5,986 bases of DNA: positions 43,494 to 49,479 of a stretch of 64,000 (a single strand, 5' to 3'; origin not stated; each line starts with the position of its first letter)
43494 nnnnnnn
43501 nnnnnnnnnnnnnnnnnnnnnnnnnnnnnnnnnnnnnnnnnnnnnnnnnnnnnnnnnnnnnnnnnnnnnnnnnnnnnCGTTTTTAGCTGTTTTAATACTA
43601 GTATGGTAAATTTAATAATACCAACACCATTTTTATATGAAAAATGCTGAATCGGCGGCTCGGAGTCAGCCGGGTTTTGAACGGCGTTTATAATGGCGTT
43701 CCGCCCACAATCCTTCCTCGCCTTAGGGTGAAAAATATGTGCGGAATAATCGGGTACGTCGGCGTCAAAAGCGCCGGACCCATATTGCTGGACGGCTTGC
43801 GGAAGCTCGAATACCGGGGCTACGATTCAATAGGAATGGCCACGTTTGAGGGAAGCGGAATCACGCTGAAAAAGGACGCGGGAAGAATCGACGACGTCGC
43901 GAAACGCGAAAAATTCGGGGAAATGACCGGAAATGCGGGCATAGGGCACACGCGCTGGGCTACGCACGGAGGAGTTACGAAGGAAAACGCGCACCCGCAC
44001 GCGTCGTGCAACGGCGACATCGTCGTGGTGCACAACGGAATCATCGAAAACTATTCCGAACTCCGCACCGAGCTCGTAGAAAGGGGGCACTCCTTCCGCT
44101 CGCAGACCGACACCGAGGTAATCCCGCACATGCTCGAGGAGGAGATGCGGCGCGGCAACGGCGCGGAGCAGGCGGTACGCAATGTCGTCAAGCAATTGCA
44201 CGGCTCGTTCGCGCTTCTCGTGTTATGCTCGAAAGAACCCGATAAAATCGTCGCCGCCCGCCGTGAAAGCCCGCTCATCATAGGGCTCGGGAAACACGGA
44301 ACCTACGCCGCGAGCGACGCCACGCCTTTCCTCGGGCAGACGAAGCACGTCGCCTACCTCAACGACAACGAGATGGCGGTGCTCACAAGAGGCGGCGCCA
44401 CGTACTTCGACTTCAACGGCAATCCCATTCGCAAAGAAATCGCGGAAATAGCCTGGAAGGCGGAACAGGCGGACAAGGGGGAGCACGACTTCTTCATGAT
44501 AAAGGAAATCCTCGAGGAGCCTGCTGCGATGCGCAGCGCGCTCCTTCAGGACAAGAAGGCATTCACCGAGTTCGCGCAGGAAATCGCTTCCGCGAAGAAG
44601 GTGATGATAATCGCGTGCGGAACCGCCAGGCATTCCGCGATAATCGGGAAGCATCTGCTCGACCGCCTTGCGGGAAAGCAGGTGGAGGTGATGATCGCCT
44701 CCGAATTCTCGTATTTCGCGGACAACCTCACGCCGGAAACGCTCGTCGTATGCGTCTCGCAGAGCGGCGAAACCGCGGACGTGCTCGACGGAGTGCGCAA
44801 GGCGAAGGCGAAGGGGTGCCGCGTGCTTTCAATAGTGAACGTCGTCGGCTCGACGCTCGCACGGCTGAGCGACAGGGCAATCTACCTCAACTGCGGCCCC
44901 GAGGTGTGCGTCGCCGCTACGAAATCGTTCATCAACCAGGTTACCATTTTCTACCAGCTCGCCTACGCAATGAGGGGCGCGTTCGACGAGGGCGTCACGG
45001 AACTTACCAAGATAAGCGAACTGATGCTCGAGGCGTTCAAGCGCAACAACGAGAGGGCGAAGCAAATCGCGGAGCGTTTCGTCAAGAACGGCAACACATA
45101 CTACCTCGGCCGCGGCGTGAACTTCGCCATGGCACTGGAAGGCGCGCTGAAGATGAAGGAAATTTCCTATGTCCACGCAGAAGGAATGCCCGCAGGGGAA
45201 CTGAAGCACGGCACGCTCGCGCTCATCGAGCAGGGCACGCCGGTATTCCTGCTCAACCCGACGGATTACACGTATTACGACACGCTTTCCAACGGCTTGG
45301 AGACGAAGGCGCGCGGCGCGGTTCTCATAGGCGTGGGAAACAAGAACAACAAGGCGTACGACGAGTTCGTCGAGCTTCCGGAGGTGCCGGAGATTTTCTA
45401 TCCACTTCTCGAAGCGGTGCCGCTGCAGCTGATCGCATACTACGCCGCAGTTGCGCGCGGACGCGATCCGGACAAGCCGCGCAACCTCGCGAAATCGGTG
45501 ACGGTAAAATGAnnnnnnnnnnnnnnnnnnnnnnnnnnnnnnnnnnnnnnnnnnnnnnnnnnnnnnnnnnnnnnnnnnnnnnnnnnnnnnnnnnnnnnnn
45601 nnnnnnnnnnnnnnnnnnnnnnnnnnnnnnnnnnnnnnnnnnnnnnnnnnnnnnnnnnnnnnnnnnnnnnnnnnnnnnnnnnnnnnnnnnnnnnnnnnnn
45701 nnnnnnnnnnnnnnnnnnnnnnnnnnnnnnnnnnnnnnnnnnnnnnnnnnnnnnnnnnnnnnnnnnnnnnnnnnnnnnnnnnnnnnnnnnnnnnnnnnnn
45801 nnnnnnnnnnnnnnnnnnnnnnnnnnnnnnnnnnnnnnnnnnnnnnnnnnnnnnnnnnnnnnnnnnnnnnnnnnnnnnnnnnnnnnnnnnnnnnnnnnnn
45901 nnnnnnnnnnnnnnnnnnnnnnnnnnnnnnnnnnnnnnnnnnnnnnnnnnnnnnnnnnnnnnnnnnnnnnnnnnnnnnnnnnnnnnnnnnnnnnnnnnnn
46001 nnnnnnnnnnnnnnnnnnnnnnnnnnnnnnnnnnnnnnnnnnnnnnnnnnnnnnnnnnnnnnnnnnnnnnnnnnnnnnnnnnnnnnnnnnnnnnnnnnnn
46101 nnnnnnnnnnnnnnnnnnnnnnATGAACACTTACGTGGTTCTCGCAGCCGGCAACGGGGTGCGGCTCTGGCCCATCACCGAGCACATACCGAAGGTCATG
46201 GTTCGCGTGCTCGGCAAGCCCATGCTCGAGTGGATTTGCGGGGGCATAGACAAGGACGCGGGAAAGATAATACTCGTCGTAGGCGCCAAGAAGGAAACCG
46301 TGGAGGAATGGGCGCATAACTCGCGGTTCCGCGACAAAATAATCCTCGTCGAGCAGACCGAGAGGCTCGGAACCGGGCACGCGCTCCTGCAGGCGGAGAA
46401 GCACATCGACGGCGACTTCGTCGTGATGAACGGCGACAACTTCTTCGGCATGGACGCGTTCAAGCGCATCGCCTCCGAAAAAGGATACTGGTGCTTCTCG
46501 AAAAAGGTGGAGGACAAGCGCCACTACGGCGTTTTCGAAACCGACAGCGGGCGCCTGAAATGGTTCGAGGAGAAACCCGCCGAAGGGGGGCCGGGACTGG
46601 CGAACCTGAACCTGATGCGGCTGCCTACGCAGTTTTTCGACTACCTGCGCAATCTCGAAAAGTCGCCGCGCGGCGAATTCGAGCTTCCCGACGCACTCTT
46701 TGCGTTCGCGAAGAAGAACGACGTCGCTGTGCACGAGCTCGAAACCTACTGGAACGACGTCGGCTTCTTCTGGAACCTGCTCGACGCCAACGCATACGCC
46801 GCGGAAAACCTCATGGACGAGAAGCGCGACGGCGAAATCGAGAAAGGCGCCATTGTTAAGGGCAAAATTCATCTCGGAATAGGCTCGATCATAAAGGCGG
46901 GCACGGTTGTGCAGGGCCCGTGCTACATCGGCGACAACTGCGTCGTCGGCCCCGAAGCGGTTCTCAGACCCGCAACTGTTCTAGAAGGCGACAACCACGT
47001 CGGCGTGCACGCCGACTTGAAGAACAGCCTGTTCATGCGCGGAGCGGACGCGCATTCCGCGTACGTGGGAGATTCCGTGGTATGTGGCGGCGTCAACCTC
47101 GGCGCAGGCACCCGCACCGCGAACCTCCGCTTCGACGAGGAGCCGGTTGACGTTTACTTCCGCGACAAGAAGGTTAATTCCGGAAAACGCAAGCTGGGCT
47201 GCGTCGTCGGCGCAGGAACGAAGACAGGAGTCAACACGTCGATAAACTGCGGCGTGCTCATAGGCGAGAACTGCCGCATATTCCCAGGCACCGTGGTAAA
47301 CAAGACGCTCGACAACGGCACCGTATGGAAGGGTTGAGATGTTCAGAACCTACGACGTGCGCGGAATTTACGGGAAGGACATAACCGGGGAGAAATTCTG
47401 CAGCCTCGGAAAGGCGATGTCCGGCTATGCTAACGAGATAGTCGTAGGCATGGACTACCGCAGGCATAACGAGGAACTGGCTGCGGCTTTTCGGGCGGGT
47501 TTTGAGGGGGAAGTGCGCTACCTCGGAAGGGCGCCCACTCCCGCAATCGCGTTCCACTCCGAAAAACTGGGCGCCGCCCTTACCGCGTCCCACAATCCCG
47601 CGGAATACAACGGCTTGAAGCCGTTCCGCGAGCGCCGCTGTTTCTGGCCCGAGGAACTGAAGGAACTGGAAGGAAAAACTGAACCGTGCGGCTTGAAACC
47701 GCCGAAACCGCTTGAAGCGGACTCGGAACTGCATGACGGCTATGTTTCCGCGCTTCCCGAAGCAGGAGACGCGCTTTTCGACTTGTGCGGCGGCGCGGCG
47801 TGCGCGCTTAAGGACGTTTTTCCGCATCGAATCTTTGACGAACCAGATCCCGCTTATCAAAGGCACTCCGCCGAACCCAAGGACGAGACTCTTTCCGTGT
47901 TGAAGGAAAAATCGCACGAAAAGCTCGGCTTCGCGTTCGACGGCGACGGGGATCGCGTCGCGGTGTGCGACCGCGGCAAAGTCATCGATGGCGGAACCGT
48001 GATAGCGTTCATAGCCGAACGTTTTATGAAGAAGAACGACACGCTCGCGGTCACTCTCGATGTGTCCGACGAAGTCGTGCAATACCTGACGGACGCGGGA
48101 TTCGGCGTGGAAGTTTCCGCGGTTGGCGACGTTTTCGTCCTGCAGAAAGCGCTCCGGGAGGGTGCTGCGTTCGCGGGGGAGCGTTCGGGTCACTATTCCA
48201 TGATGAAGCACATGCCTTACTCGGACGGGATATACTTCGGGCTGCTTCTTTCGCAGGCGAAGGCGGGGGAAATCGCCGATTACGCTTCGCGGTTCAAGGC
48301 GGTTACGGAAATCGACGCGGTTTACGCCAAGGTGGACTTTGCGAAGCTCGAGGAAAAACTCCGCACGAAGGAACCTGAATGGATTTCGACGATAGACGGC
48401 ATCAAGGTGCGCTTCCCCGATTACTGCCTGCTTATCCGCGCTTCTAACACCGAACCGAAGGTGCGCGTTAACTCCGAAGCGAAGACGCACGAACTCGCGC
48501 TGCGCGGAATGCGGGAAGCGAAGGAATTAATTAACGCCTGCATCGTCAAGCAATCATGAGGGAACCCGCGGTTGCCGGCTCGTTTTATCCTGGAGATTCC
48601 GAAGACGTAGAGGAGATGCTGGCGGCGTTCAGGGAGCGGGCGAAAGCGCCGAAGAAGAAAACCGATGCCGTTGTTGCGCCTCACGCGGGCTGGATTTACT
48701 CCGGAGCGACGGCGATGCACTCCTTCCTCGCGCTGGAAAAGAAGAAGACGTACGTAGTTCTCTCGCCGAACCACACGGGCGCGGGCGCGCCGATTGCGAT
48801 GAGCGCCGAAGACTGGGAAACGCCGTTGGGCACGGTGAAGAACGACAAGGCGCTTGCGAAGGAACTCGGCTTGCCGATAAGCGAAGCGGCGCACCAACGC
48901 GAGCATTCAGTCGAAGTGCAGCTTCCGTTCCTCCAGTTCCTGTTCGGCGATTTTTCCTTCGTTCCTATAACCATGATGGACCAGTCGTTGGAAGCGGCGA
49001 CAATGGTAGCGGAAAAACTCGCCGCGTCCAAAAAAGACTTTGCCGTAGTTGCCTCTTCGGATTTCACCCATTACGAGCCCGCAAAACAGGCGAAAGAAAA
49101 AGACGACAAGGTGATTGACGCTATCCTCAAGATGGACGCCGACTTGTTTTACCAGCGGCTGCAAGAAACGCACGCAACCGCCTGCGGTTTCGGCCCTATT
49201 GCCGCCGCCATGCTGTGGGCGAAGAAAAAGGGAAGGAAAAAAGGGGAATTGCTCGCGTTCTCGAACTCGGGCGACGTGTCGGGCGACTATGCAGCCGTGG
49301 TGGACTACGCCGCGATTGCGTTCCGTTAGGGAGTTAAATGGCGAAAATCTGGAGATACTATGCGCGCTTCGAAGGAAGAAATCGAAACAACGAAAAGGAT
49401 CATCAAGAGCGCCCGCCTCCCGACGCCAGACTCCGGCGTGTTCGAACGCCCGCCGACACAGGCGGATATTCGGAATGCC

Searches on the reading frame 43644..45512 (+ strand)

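Call 53: search_protein_families(library=pfam, proteins=[window:43644-45512:+], max_evalue=0.0001)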
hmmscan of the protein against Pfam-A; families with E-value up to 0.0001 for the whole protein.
window:43644-45512:+ (622 aa): 4 families
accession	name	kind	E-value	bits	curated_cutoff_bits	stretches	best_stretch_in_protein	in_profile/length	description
PF01380.27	SIS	-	9.7e-50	168.2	25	2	313-440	1-129/131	SIS domain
PF13522.11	GATase_6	-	6.7e-20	71.9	27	1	95-224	9-129/130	Glutamine amidotransferase domain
PF13537.11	GATase_7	-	1.2e-17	64.5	25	1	112-227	9-119/123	Glutamine amidotransferase domain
PF13230.11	GATase_4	-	2.1e-05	24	23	1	62-186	35-160/272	Glutamine amidotransferases class-II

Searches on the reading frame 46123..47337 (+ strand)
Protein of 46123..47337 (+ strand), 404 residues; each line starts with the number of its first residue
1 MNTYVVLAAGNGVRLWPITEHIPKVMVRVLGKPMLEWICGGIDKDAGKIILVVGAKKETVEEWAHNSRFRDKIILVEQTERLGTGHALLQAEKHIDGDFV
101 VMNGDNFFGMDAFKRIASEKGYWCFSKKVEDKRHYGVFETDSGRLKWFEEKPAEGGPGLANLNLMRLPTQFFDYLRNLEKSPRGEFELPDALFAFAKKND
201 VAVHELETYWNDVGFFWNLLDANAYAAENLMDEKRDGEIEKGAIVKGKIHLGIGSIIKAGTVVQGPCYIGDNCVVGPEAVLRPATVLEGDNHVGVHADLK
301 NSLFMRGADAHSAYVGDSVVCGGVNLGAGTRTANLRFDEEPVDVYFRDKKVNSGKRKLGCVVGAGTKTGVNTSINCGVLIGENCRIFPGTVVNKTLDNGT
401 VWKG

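Call 78: search_protein_families(library=pfam, proteins=[window:46123-47337:+], max_evalue=0.0001)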
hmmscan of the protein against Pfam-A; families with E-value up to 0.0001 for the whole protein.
window:46123-47337:+ (404 aa): 4 families
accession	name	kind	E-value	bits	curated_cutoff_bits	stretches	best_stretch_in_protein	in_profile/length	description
PF00483.29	NTP_transferase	-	2.1e-29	103.3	21.2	1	5-227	3-243/245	Nucleotidyl transferase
PF00132.30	Hexapep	-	8.2e-11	41.6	27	1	249-282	2-35/36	Bacterial transferase hexapeptide (six repeats)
PF25084.1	LbH_EIF2B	-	3.4e-08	33.9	54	0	236-327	9-100/105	EIF2B subunit epsilon LbH domain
PF12804.13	NTP_transf_3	-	2.9e-05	24.7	27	1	5-115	2-106/160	MobA-like NTP transferase domain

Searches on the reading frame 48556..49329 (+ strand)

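Call 78: search_protein_families(library=pfam, proteins=[window:48556-49329:+], max_evalue=0.0001)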
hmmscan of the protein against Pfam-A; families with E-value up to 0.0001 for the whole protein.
window:48556-49329:+ (257 aa): 1 family
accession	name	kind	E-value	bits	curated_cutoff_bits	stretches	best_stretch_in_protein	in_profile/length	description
PF01875.22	Memo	-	9.2e-68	228.8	27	1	3-254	1-268/269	Memo-like protein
